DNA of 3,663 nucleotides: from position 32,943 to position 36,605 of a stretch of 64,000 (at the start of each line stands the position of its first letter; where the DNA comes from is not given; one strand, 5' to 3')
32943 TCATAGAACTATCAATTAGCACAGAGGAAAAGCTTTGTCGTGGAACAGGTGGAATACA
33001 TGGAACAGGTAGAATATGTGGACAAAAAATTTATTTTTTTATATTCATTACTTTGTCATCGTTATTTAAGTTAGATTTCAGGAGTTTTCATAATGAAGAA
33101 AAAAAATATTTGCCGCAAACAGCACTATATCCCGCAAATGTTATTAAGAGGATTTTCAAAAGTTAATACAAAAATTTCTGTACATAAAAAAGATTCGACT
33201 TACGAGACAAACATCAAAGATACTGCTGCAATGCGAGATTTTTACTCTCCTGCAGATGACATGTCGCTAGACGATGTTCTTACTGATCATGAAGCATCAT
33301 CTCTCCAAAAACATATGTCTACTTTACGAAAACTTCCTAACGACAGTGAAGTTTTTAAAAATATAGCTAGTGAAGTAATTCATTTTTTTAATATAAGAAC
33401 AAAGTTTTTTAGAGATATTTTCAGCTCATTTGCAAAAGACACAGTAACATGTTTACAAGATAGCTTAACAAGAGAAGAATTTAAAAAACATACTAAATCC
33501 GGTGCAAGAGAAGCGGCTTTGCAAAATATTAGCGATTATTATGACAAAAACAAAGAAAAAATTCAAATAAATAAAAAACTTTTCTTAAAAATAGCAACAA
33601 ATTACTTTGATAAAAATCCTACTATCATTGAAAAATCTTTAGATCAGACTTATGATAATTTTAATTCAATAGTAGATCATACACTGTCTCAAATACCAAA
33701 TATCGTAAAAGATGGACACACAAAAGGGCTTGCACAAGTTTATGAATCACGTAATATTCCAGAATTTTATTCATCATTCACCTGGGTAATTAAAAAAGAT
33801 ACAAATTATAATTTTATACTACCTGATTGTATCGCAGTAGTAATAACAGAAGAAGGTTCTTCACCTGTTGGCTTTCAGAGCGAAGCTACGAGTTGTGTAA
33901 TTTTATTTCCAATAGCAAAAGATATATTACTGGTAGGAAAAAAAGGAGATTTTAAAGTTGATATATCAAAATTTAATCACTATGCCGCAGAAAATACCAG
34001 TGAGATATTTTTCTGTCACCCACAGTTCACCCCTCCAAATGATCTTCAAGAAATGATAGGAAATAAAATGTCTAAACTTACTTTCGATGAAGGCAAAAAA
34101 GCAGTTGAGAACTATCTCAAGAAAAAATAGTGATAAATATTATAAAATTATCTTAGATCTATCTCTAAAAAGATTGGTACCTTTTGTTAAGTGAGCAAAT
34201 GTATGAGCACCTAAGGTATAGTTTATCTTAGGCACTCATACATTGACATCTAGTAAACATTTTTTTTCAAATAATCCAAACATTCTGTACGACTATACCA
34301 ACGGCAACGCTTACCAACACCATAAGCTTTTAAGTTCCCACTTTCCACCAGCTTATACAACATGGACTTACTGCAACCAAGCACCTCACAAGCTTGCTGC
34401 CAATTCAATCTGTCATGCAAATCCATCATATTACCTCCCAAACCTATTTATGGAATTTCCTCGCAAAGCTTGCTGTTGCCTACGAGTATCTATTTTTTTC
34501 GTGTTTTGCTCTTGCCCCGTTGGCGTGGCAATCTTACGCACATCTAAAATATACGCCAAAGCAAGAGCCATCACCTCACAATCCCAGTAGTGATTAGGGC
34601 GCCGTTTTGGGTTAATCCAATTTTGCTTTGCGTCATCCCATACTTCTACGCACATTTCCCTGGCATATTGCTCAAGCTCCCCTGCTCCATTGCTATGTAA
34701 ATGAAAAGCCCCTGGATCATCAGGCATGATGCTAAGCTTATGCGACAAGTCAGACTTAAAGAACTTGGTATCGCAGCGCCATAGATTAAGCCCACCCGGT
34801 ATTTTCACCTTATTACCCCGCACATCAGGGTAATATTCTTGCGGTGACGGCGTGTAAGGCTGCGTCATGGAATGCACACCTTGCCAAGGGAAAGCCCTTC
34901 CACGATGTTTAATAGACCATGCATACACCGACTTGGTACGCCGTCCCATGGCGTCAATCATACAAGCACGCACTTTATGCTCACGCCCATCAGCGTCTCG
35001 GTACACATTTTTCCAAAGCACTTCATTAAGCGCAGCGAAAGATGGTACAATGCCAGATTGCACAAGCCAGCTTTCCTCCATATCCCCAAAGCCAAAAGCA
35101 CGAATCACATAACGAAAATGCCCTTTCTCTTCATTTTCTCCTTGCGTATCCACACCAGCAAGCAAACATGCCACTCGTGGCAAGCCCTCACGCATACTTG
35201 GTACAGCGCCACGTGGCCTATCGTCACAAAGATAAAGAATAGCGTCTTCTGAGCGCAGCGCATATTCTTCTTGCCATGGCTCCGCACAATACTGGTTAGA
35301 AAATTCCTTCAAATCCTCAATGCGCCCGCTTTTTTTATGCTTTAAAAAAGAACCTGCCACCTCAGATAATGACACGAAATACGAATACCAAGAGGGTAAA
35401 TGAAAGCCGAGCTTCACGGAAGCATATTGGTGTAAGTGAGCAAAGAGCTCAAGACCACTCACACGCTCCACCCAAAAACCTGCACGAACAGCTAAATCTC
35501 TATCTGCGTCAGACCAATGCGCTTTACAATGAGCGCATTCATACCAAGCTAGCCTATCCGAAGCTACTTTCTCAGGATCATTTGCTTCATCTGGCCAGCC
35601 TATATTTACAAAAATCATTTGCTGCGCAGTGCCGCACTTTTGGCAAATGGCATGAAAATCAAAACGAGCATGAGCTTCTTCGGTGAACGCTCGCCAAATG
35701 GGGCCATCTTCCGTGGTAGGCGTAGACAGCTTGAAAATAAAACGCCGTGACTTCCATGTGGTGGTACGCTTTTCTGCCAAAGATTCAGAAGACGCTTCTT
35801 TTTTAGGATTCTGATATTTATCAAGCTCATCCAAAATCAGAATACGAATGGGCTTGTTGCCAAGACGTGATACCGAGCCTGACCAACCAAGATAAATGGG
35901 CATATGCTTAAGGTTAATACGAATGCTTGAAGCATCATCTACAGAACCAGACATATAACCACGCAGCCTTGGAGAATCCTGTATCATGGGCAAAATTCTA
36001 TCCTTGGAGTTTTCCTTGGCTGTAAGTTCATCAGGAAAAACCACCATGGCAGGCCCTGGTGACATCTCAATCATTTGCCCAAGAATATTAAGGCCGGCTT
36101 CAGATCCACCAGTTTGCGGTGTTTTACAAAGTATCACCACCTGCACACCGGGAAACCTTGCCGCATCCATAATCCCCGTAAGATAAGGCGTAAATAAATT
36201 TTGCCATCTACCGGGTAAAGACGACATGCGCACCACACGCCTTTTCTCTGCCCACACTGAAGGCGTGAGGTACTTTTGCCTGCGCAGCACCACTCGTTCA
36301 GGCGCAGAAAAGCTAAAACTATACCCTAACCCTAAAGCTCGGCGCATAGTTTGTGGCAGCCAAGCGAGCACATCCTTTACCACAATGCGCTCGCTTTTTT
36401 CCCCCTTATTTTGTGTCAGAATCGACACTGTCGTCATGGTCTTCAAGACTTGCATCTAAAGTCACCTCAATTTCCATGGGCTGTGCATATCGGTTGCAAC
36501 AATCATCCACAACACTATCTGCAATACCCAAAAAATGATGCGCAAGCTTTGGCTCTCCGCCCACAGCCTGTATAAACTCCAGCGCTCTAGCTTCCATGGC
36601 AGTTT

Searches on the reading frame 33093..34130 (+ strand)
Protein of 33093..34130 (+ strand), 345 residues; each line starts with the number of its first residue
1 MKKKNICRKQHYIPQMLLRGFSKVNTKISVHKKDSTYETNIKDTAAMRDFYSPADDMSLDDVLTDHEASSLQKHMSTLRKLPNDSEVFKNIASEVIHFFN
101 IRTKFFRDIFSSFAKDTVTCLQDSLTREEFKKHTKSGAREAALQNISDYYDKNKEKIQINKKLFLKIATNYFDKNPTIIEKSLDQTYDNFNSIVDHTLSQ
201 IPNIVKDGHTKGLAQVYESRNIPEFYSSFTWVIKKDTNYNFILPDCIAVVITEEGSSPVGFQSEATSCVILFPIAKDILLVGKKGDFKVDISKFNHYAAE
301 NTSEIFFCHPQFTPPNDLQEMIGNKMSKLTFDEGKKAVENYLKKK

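Call 25: search_protein_families(library=pfam, proteins=[window:33093-34130:+], max_evalue=0.01)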
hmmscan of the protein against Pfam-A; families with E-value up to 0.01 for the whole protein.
window:33093-34130:+ (345 aa): 1 family
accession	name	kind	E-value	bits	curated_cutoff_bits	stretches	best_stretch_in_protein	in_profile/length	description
PF14022.11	DUF4238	-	3.1e-16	60.1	27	1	9-289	1-244/281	Protein of unknown function (DUF4238)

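Call 48: search_protein_families(library=ncbifam, proteins=[window:33093-34130:+], max_evalue=0.05)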
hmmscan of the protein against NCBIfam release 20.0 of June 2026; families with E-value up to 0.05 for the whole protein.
window:33093-34130:+ (345 aa): 0 families

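Call 83: search_protein_families(library=padloc, proteins=[window:33093-34130:+], max_evalue=0.01)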
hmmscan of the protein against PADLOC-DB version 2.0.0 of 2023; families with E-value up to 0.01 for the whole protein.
window:33093-34130:+ (345 aa): 2 families
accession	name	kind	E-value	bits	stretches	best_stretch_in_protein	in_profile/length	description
PDLC03000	DUF4238-Pers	-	4.8e-07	27.5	1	6-130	3-136/309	-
PDLC04325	PDC-M02B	-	7.4e-05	19.9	1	22-175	190-335/362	-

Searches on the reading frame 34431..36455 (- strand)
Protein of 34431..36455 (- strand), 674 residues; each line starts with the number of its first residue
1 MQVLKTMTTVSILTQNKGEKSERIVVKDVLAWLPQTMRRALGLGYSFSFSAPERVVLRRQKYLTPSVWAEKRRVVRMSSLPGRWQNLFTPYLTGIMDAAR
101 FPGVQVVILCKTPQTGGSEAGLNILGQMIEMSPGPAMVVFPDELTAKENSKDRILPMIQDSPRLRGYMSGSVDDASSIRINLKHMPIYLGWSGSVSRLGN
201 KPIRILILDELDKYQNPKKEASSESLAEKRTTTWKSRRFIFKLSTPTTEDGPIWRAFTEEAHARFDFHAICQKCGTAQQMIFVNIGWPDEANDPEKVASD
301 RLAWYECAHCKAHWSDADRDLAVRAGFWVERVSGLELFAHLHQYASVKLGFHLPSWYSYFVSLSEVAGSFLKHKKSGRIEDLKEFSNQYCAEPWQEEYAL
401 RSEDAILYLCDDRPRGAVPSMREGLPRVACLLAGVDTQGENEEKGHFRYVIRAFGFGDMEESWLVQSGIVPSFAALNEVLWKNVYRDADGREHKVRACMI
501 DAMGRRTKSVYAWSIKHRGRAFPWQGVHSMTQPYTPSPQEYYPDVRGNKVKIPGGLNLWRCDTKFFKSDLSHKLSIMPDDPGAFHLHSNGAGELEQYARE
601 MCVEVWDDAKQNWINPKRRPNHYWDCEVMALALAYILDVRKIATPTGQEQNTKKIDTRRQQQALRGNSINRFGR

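Call 25: search_protein_families(library=pfam, proteins=[window:34431-36455:-], max_evalue=0.01)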
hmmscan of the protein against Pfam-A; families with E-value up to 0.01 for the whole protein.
window:34431-36455:- (674 aa): 2 families
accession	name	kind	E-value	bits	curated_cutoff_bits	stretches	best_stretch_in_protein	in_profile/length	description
PF05876.18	GpA_ATPase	-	1.4e-61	208.8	25.6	1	78-328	1-247/247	Phage terminase large subunit gpA, ATPase domain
PF20454.4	GpA_nuclease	-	4.3e-54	184.1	22.5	1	349-641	2-291/294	Terminase large subunit gpA, endonuclease domain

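Call 54: search_dna_similar(query=window:34431-36455:-, collection=phages, mode=protein, max_evalue=1e-20, max_rows=15)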
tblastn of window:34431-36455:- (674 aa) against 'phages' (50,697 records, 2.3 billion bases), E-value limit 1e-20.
Records with a match: 231; places in all: 232; records where one place covers at least 80% of the query: 196.
Best place of each record, by identity: <60% 231.
By first word of the organism name: Escherichia 86; Ralstonia 22; Bacteriophage 21; Rhodobacter 11; Wolbachia 10; Stx1a-converting 10; Enterobacteria 9; Faecalibacterium 8; Vibrio 8; Roseobacter 7; and 25 more.
By host as written in the record: - 53; Escherichia coli 30; Ralstonia solanacearum 20; Rhodobacter capsulatus YW1 11; Escherichia coli ECOR13 8; Escherichia coli C 8; Escherichia coli str. K-12 substr. MG1655 7; Faecalibacterium prausnitzii 6; and 65 more.
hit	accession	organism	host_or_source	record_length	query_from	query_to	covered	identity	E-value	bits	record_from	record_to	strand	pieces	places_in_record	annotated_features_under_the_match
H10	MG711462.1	Faecalibacterium phage FP_Epona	Faecalibacterium prausnitzii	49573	57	642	87%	30.7%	7e-56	212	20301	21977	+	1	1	terminase large subunit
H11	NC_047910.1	Faecalibacterium phage FP_Epona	Faecalibacterium prausnitzii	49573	57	642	87%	30.7%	7e-56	212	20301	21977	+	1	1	terminase large subunit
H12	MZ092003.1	Paenibacillus phage Pd_22F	Paenibacillus dendritiformis PB22F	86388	56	642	87%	29.8%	5e-61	227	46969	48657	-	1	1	terminase large subunit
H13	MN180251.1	Wolbachia phage WO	Wolbachia sp. wMel_KL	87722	39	639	89%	29.1%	4e-40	164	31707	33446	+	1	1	terminase large subunit | hypothetical protein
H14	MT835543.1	Bacteriophage sp.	human fecal samples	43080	56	642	87%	29.0%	2e-52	202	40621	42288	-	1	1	record has no annotation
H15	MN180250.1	Wolbachia phage WO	Wolbachia sp. wMel_KL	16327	45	641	89%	28.4%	1e-37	156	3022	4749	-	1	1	terminase large subunit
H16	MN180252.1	Wolbachia phage WO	Wolbachia sp. wMel_AMD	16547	45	641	89%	28.4%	1e-37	156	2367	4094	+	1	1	terminase large subunit | hypothetical protein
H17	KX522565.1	Wolbachia phage WO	wVitA Wolbachia of Nasonia vitripennis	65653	42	639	89%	28.0%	1e-37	157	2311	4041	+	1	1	terminase large subunit family protein | ankyrin repeat family protein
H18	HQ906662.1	Wolbachia endosymbiont wVitA of Nasonia vitripennis phage ...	Wolbachia endosymbiont wVitA of Nasonia ...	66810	42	639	89%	28.0%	1e-37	157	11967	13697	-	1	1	phage terminase | ankyrin repeat protein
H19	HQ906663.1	Wolbachia endosymbiont wVitA of Nasonia vitripennis phage ...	Wolbachia endosymbiont wVitA of Nasonia ...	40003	57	661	90%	27.7%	1e-35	150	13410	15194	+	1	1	record has no annotation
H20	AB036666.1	Wolbachia phage WO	-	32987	57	639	86%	28.5%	1e-38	160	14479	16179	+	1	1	gp15: similar to terminase large subunit of phage lambda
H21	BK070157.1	Bacteriophage sp.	uncultured Helicobacter sp.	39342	56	655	89%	27.6%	2e-37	156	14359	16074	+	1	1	Phage terminase, large subunit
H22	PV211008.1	Roseobacter phage CRP-406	Roseobacter sp. FZCC0037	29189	54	639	87%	28.2%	1e-42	172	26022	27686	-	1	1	terminase large subunit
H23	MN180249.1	Wolbachia phage WO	Wolbachia sp. wRi_AMD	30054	45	639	88%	27.8%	3e-38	158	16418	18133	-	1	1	terminase large subunit | hypothetical protein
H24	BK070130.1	Bacteriophage sp.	Helicobacter jaachi MIT 09-6949 genome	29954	54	643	88%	27.8%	8e-40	163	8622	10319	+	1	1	phage terminase large subunit family protein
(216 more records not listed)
